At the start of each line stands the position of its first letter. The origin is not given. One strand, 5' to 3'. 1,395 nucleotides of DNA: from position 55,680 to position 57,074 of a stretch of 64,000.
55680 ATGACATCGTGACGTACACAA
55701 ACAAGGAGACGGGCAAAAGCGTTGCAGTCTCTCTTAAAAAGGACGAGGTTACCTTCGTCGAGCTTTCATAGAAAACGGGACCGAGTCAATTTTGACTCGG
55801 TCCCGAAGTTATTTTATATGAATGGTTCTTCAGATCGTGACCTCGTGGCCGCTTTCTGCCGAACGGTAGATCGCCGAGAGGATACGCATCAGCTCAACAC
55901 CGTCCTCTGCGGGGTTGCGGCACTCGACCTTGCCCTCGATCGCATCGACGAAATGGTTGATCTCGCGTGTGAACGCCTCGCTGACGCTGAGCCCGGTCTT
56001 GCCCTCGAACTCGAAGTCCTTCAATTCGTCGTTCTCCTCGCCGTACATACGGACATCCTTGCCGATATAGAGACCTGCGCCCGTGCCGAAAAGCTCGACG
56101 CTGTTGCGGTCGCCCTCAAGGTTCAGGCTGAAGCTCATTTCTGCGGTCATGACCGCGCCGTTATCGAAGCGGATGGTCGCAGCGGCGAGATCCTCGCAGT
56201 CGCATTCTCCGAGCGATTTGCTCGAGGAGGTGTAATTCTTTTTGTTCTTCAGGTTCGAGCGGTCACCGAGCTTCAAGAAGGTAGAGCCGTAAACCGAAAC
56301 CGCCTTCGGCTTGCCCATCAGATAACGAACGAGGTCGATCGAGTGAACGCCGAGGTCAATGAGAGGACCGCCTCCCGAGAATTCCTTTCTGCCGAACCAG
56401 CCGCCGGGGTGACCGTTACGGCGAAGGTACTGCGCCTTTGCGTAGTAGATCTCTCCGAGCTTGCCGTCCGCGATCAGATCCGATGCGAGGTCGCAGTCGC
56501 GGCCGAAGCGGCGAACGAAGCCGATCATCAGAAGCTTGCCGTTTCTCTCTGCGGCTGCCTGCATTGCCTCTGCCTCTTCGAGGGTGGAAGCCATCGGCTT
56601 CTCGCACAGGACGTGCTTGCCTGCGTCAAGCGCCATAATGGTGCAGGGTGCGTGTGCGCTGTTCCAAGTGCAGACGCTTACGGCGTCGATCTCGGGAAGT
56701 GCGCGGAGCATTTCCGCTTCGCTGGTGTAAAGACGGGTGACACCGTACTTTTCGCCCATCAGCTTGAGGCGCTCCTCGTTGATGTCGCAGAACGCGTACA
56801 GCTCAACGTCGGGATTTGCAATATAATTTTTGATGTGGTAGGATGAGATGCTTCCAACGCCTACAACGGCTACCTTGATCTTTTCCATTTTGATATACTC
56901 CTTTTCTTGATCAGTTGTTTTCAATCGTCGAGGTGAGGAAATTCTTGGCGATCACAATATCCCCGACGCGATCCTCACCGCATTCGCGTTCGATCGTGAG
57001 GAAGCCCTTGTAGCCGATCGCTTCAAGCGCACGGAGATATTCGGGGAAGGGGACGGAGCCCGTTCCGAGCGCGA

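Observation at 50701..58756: Mirror-image AraC-controlled locus: two GH-like unknowns facing a Gfo/Idh/MocA oxidoreductase plus TIM-barrel pair (possible oxidative glycoside-cleavage pathway)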

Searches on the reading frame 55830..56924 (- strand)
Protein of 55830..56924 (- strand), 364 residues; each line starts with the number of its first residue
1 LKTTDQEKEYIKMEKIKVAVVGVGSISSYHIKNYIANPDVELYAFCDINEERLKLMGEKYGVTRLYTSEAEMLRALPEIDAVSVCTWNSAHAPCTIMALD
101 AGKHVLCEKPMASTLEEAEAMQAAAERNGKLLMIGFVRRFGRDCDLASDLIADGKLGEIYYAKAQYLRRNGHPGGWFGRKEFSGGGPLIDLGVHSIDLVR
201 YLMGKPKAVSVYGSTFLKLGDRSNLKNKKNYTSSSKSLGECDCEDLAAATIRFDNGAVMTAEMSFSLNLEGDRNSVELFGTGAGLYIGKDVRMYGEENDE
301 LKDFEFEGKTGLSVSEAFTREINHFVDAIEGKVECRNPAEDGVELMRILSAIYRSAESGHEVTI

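Call 3: search_protein_families(library=pfam, proteins=[window:55830-56924:-], max_evalue=0.01)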
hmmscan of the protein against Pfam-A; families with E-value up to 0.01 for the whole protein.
window:55830-56924:- (364 aa): 3 families
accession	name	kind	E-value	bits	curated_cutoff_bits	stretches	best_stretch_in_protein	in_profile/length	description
PF01408.29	GFO_IDH_MocA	-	5.2e-32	111.5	24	1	16-136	1-120/120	Oxidoreductase family, NAD-binding Rossmann fold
PF02894.22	GFO_IDH_MocA_C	-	2.4e-28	99.9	22.9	1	149-364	2-218/218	Oxidoreductase family, C-terminal alpha/beta domain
PF22725.1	GFO_IDH_MocA_C3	-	3.4e-26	92.1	27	1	147-284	4-122/124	GFO/IDH/MocA C-terminal domain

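Call 4: search_protein_families(library=ncbifam, proteins=[window:55830-56924:-], max_evalue=0.01)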
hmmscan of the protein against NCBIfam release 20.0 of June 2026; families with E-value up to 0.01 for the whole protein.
window:55830-56924:- (364 aa): 9 families
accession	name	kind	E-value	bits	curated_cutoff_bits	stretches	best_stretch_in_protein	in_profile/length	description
TIGR04380.1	myo_inos_iolG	equivalog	2.4e-46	158.2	355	1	15-362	1-329/330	inositol 2-dehydrogenase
NF040723.1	UDP-GlcNAcDh_Arch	equivalog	8.7e-38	130.5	450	1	16-348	1-293/302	UDP-N-acetylglucosamine 3-dehydrogenase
NF052479.1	LevoglcsnDh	equivalog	1.1e-37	129.6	650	1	13-281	1-283/386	levoglucosan dehydrogenase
NF041392.1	XylDh_Gfo6_Halo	equivalog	1.7e-26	92.8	350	1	12-364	13-350/350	D-xylose 1-dehydrogenase Gfo6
NF008607.0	PRK11579.1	subfamily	5.1e-26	91.5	330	1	14-211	3-197/346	oxidoreductase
NF052679.1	InsChiInosDhIolG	equivalog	3.6e-22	78.8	540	1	16-204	3-186/343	bifunctional inositol 2-dehydrogenase/D-chiro-inositol 1-dehydrogenase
NF007574.0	PRK10206.1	equivalog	3.1e-15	56.1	352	1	16-210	3-194/345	oxidoreductase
NF058561.1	BT_2158_fam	equivalog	5.5e-15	54.9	750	1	13-164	33-182/487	glycoside 3-dehydrogenase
NF058563.1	BT_2159_fam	equivalog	7.2e-14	51.6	650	1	16-203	1-183/350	disaccharide 3-dehydrogenase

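Call 7: search_solved_structures(query=window:55830-56888:-, max_evalue=0.00001)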
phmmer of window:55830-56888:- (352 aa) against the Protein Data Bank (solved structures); distinct sequences matched with E-value up to 0.00001: 91 (the best 60 are shown).
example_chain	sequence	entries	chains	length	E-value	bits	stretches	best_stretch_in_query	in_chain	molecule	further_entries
9m3d_B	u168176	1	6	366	4.2e-54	187.2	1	1-350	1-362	DgpA1 from W974-1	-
7xr9_A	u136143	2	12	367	1.5e-50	175.5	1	1-346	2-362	DgpA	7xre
5a02_A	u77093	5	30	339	3.7e-34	121.7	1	4-203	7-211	ALDOSE-ALDOSE OXIDOREDUCTASE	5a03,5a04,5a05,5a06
1evj_A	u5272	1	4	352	2.3e-31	112.5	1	6-350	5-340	GLUCOSE-FRUCTOSE OXIDOREDUCTASE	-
1ofg_A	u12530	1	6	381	1.9e-30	109.4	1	6-350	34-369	GLUCOSE-FRUCTOSE OXIDOREDUCTASE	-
1ryd_A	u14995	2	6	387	2.1e-30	109.3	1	6-350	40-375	glucose-fructose oxidoreductase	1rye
4h3v_A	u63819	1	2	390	3.2e-30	108.7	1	27-264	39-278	Oxidoreductase domain protein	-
1h6a_A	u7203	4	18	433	3.2e-30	108.7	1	6-350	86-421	PRECURSOR FORM OF GLUCOSE-FRUCTOSE OXIDOREDUCTASE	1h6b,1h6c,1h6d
3e18_A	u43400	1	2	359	2.3e-28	102.6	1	2-209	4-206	oxidoreductase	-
3ezy_A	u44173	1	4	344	8.8e-28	100.7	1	4-195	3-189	Dehydrogenase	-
2glx_A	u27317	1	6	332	8.1e-26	94.3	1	10-348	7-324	1,5-anhydro-D-fructose reductase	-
6a3f_A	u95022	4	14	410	8.7e-25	90.9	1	41-273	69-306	Putative dehydrogenase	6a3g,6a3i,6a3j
6jw6_A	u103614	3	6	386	3.1e-24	89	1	4-285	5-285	Dehydrogenase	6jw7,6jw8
3cea_A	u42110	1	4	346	2.2e-23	86.3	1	4-350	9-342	Myo-inositol 2-dehydrogenase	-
6nor_A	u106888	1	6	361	3e-23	85.8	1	2-350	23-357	Putative NAD dependent dehydrogenase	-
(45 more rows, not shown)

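Call 13: search_solved_structures(query=window:55830-56888:-, max_evalue=1e-40, show_alignments=2)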
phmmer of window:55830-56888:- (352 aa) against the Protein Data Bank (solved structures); distinct sequences matched with E-value up to 1e-40: 2.
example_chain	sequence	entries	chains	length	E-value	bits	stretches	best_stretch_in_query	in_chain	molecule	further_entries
9m3d_B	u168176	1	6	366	4.2e-54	187.2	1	1-350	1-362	DgpA1 from W974-1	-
7xr9_A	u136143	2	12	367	1.5e-50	175.5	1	1-346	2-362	DgpA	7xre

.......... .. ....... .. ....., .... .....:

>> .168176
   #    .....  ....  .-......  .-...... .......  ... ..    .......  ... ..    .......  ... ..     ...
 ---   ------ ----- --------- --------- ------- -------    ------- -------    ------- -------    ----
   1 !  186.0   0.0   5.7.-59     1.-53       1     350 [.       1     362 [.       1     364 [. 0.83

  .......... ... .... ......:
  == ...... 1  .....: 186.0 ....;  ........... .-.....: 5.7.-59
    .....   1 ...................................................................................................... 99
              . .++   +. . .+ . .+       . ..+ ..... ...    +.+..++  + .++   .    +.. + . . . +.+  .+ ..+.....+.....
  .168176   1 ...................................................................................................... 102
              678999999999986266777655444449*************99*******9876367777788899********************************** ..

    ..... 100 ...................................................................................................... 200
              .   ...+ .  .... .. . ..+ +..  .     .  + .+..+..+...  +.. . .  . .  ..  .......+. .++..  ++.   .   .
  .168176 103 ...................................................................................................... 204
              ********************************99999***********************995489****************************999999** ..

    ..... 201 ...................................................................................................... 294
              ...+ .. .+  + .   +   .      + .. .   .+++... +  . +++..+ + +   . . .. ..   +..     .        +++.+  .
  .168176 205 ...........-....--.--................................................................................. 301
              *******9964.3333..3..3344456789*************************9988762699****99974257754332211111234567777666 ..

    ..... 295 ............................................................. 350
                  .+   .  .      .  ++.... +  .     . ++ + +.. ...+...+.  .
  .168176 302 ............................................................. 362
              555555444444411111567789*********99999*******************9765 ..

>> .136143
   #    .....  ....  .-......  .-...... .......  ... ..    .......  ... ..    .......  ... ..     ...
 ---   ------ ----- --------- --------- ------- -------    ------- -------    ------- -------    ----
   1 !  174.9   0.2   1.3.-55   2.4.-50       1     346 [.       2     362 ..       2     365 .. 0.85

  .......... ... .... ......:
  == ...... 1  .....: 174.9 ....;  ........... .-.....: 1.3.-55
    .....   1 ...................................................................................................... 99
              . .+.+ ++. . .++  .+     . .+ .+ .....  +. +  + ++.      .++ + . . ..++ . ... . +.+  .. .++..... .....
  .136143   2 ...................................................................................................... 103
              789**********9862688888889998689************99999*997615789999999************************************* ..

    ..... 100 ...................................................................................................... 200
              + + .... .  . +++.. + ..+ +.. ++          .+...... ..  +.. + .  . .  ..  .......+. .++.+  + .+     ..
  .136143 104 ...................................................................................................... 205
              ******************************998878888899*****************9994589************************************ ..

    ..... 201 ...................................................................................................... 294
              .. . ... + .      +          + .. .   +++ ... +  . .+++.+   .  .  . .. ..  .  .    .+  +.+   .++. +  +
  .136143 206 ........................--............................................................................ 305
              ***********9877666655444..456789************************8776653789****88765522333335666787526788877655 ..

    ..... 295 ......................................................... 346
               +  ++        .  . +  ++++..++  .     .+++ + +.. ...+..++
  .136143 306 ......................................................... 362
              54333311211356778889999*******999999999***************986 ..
